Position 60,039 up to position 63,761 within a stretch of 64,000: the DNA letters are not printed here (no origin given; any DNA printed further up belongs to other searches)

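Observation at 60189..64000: Helicase-nuclease fusion translationally coupled to a DUF1156-type methyltransferase: candidate R-M-like anti-phage module, truncated by the window end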

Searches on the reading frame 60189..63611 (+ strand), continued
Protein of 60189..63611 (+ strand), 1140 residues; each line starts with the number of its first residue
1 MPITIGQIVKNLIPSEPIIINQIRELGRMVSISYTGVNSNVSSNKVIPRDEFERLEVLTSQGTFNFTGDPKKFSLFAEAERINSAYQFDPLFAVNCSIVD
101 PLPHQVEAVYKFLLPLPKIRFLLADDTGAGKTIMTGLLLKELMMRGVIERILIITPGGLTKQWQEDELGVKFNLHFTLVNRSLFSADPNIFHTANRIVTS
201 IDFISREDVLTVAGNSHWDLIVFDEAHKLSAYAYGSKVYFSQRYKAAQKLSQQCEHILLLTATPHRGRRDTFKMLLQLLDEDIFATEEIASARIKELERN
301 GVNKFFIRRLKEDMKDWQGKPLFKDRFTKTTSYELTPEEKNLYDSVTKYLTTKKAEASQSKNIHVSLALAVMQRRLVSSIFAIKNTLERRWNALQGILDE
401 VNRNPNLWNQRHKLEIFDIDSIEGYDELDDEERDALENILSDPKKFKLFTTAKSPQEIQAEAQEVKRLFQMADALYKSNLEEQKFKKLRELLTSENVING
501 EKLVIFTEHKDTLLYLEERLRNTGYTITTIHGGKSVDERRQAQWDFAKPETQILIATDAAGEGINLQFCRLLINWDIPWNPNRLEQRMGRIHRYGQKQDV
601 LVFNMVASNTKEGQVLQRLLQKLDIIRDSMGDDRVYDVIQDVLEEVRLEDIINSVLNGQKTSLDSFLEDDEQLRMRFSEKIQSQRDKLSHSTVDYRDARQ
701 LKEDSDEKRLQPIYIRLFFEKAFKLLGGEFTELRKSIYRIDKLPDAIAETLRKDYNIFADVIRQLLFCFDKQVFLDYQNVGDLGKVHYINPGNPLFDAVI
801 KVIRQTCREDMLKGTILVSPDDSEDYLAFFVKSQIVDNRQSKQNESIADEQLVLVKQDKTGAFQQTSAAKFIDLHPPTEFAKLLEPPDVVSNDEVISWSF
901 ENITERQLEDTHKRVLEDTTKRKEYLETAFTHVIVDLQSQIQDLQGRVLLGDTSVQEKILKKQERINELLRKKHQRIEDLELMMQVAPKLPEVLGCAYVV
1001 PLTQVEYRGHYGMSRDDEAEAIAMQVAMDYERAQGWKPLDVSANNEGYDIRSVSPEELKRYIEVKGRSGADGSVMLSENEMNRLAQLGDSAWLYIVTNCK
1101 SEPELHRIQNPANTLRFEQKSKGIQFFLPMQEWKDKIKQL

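Call 19: search_protein_families(library=padloc, proteins=[L054:13423-16443:+, L054:16456-19221:+, L054:19294-20166:+, L003:13438-16488:+, L003:16527-19817:+, L003:19841-20659:+, L001:13420-14751:+], max_evalue=0.00001)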
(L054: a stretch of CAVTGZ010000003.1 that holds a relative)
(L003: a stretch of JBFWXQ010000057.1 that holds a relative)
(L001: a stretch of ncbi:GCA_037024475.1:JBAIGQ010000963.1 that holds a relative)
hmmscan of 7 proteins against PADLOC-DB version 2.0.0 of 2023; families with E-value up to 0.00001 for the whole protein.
L054:13423-16443:+ (1006 aa): 12 families
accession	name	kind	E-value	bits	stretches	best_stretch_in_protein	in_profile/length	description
PDLC00661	HmaB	-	1.9e-115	384.8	2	215-877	129-845/973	DNA-adenine methylase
PDLC00660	HmaB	-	4e-114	380.4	2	221-892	137-853/967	DNA-adenine methylase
PDLC02189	DUF1156_MTase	-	4.3e-39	132.4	2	487-791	435-707/944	-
PDLC03233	MTase_II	-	3e-27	93.5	1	338-732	204-612/731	Type II methyltransferase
PDLC03352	MTase_II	-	6e-23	78.7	2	471-653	393-600/1023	Type II methyltransferase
PDLC03314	MTase_II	-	6.5e-21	72.1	2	622-761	550-677/944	Type II methyltransferase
PDLC02541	PglX|PglXI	-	1.8e-09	34.3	1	399-650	272-525/919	PglXI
PDLC03367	MTase_II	-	1.7e-07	28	0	211-267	30-86/633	Type II methyltransferase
PDLC03325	MTase_II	-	1.8e-07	28.3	0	225-265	94-134/426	Type II methyltransferase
PDLC03224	MTase_II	-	7.5e-07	26.4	1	220-263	91-134/481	Type II methyltransferase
PDLC03319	MTase_II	-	1.8e-06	25.1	0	210-265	11-66/503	Type II methyltransferase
PDLC03322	MTase_II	-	1.9e-06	25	0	221-261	63-103/446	Type II methyltransferase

L054:16456-19221:+ (921 aa): 2 families
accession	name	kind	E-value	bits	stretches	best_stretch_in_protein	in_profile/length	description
PDLC00662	HmaC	-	4.6e-148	493.1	1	3-792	4-793/941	AAA+ ATPase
PDLC02192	DUF499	-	7.9e-52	174.2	1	43-700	34-651/1022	-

L054:19294-20166:+ (290 aa): 1 family
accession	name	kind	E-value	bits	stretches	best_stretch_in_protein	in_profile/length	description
PDLC02567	DrmA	-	5.6e-09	31.6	1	136-245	138-244/1750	DrmA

L003:13438-16488:+ (1016 aa): 11 families
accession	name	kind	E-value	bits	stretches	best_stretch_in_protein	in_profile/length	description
PDLC00660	HmaB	-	4.4e-128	426.7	2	219-904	134-856/967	DNA-adenine methylase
PDLC00661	HmaB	-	9.4e-128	425.5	2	215-886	129-845/973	DNA-adenine methylase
PDLC03233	MTase_II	-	2e-39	133.8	1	342-772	206-644/731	Type II methyltransferase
PDLC02189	DUF1156_MTase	-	2.3e-33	113.5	2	6-265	13-206/944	-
PDLC03352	MTase_II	-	2.6e-29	99.7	2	468-660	388-599/1023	Type II methyltransferase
PDLC03314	MTase_II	-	1.1e-19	68.1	2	629-799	549-706/944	Type II methyltransferase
PDLC03224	MTase_II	-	1.3e-07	28.9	1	219-263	90-134/481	Type II methyltransferase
PDLC03325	MTase_II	-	2.1e-07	28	0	225-265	94-134/426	Type II methyltransferase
PDLC03319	MTase_II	-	5.7e-07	26.7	0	210-267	11-68/503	Type II methyltransferase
PDLC03322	MTase_II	-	1.4e-06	25.5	0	223-261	65-103/446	Type II methyltransferase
PDLC03367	MTase_II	-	2.9e-06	23.9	0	225-267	44-86/633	Type II methyltransferase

L003:16527-19817:+ (1096 aa): 2 families
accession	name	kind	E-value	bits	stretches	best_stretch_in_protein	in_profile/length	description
PDLC00662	HmaC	-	1.1e-145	485.2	1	174-992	4-820/941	AAA+ ATPase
PDLC02192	DUF499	-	1.2e-50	170.4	1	217-875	37-653/1022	-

L003:19841-20659:+ (272 aa): 0 families

L001:13420-14751:+ (444 aa): 7 families
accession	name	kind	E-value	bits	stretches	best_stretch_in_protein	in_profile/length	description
PDLC00661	HmaB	-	2e-62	209.3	2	215-443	128-372/973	DNA-adenine methylase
PDLC00660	HmaB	-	7.6e-60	200.8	2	220-443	134-371/967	DNA-adenine methylase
PDLC02189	DUF1156_MTase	-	2.7e-19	66.9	1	222-266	162-206/944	-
PDLC03233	MTase_II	-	5.1e-13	46.4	1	224-295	122-190/731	Type II methyltransferase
PDLC03314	MTase_II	-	1.3e-10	38.1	1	221-264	161-204/944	Type II methyltransferase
PDLC03352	MTase_II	-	8e-10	35.2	1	226-279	94-147/1023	Type II methyltransferase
PDLC03224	MTase_II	-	2.6e-06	24.6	1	221-264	91-134/481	Type II methyltransferase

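Call 25: search_solved_structures(query=window:60189-63608:+, max_evalue=0.001)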
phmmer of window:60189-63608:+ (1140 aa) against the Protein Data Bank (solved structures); distinct sequences matched with E-value up to 0.001: 198 (the best 60 are shown).
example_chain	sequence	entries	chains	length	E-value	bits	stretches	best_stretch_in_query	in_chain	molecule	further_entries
6bog_A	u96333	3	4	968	2.1e-38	135.1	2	34-284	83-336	RNA polymerase-associated protein RapA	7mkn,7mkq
7m8e_F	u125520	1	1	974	2.1e-38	135.1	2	34-284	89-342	RNA polymerase-associated protein RapA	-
4s20_K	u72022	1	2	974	2.2e-38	135.1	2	34-284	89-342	RNA polymerase-associated protein RapA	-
8so8_A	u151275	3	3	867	4.3e-38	134.1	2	74-284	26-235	RNA polymerase-associated protein RapA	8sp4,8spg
8t0l_F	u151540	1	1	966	6.2e-37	130.2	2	34-284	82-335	RNA polymerase-associated protein RapA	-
9ge5_G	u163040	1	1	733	2e-18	69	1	496-627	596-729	Chromatin-remodeling ATPase INO80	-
6iro_L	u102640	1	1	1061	8.8e-18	66.8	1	497-625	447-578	ISWI chromatin-remodeling complex ATPase ISW1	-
6jyl_K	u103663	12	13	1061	8.8e-18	66.8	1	497-625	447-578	ISWI chromatin-remodeling complex ATPase ISW1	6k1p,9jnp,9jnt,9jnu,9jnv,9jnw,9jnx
7x3t_V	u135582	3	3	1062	8.8e-18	66.8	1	497-625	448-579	ISWI chromatin-remodeling complex ATPase ISW1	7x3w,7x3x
9lj2_K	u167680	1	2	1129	1.1e-17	66.5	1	497-625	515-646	ISWI chromatin-remodeling complex ATPase ISW1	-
6ftx_W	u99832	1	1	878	2.7e-17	65.2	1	480-666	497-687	Chromatin-remodeling ATPase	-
6hts_G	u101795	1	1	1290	9.4e-17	63.4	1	496-632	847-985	Chromatin-remodeling ATPase INO80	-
7zi4_G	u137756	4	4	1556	1.5e-16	62.7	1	496-632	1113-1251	Chromatin-remodeling ATPase INO80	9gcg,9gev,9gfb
6pwf_K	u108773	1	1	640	2.5e-16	62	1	498-625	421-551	chromatin remodeling factor ISWI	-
7ux9_P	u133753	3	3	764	3.7e-16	61.4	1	484-670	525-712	ATP-dependent DNA helicase DDM1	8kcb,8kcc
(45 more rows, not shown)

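Call 26: find_related_loci(query=L001:13420-14751:+, collection=metagenome_contigs, flank=10000)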
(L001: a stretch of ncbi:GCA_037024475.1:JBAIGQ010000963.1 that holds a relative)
Query L001:13420-14751:+ (444 aa) in metagenome_contigs; peptide patterns used: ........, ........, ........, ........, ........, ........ (x = any residue, [..] = any of these).
264 stretches matched a pattern; 128 encode a relative of the query (tblastn E <= 1e-3); the best 80 are kept; 80 distinct loci.
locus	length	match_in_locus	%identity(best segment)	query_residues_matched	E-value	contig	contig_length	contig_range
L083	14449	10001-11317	76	1-443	0e+0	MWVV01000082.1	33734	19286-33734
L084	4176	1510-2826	74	1-443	0e+0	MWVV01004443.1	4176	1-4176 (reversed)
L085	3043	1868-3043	85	1-393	0e+0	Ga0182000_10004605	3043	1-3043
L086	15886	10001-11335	73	1-443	0e+0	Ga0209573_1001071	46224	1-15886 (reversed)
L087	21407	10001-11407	69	1-443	0e+0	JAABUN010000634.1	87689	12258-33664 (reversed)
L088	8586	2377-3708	70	3-444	0e+0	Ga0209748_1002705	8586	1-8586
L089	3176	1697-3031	71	1-443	0e+0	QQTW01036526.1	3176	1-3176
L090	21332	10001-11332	70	1-443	0e+0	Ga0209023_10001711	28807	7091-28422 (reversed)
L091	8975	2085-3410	69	4-443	0e+0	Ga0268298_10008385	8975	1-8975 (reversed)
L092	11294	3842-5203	67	1-444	0e+0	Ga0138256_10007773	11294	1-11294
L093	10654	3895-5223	68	1-444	0e+0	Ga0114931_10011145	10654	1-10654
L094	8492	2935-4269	68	1-444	0e+0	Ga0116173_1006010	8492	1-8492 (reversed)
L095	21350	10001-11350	69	1-443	0e+0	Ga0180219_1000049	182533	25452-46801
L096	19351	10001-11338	67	1-444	0e+0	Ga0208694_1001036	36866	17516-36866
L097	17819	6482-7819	66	1-444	0e+0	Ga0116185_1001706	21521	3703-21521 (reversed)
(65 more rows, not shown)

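Call 27: search_protein_families(library=ncbifam, proteins=[window:60189-63608:+, L001:13420-14751:+, L054:16456-19221:+], max_evalue=0.01)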
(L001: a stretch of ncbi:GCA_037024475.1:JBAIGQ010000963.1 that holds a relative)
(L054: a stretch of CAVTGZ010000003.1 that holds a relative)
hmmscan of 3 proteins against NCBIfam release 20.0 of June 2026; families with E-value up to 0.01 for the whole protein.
window:60189-63608:+ (1140 aa): 25 families
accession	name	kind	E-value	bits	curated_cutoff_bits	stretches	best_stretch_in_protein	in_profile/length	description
NF038317.1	DISARM_DrmD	equivalog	2.7e-119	400.1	610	1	68-980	73-986/1021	DISARM system SNF2-like helicase DrmD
NF038318.1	DISARM_DrmD_b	equivalog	3.5e-69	233.9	950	2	94-527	23-437/868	DISARM system SNF2-like helicase DrmD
NF041062.1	DpdE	equivalog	1.2e-61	208.9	500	1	93-742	146-788/1048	protein DpdE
NF003426.0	PRK04914.1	equivalog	5e-61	207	576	2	71-285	124-337/959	RNA polymerase-associated protein RapA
NF042964.1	phospholipD_antiphage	equivalog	3.7e-43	148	1100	2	428-678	635-866/895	phospholipase D-like domain-containing anti-phage protein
NF053675.1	pilus_reg_Snf2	equivalog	2.8e-20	72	1100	2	479-626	857-1004/1029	pilus expression-regulating Snf2 family helicase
NF058637.1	helic_SCO1167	equivalog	5.5e-19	67.7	1200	1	483-625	763-905/932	SCO1167/SCO6262 family helicase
TIGR01389.1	recQ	equivalog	1.6e-16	59.9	640.2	1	461-603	188-327/591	DNA helicase RecQ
NF053631.1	RNA_helic_CshA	equivalog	2.2e-16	59.7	646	1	453-605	195-342/434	degradosome RNA helicase CshA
NF008394.0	PRK11192.1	equivalog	2.9e-16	59.4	507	1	453-599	204-346/441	ATP-dependent RNA helicase SrmB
NF008744.0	PRK11776.1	equivalog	1.8e-14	53.2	524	1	453-609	201-351/460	ATP-dependent RNA helicase DbpA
NF002340.1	PRK01297.1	equivalog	4.3e-14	52.1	564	1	481-600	233-349/372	ATP-dependent RNA helicase RhlB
NF008279.0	PRK11057.1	equivalog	5.6e-13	48.2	1015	1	483-604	219-340/608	ATP-dependent DNA helicase RecQ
NF053711.1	RNA_heli_RhlE1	exception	8.6e-12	44.5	750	1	500-603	244-347/434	RNA helicase RhlE1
TIGR00614.1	recQ_fam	subfamily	2.5e-11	43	219.8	1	497-615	223-341/470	RecQ family ATP-dependent DNA helicase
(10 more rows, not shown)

L001:13420-14751:+ (444 aa): 2 families
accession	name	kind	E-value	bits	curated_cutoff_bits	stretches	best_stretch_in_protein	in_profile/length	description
NF042963.1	DUF1156_antiphage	equivalog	5.3e-23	81.1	1000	2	222-265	182-225/960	anti-phage-associated DUF1156 domain-containing protein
TIGR01177.1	TIGR01177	hypoth_equivalog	0.003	16.9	316.55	1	226-254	185-213/330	TIGR01177 family methyltransferase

L054:16456-19221:+ (921 aa): 1 family
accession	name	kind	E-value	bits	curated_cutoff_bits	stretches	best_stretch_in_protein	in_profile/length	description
NF042962.1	DUF499_antiphage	equivalog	8.2e-62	209.4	1200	1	42-693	33-642/1025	anti-phage-associated DUF499 domain-containing protein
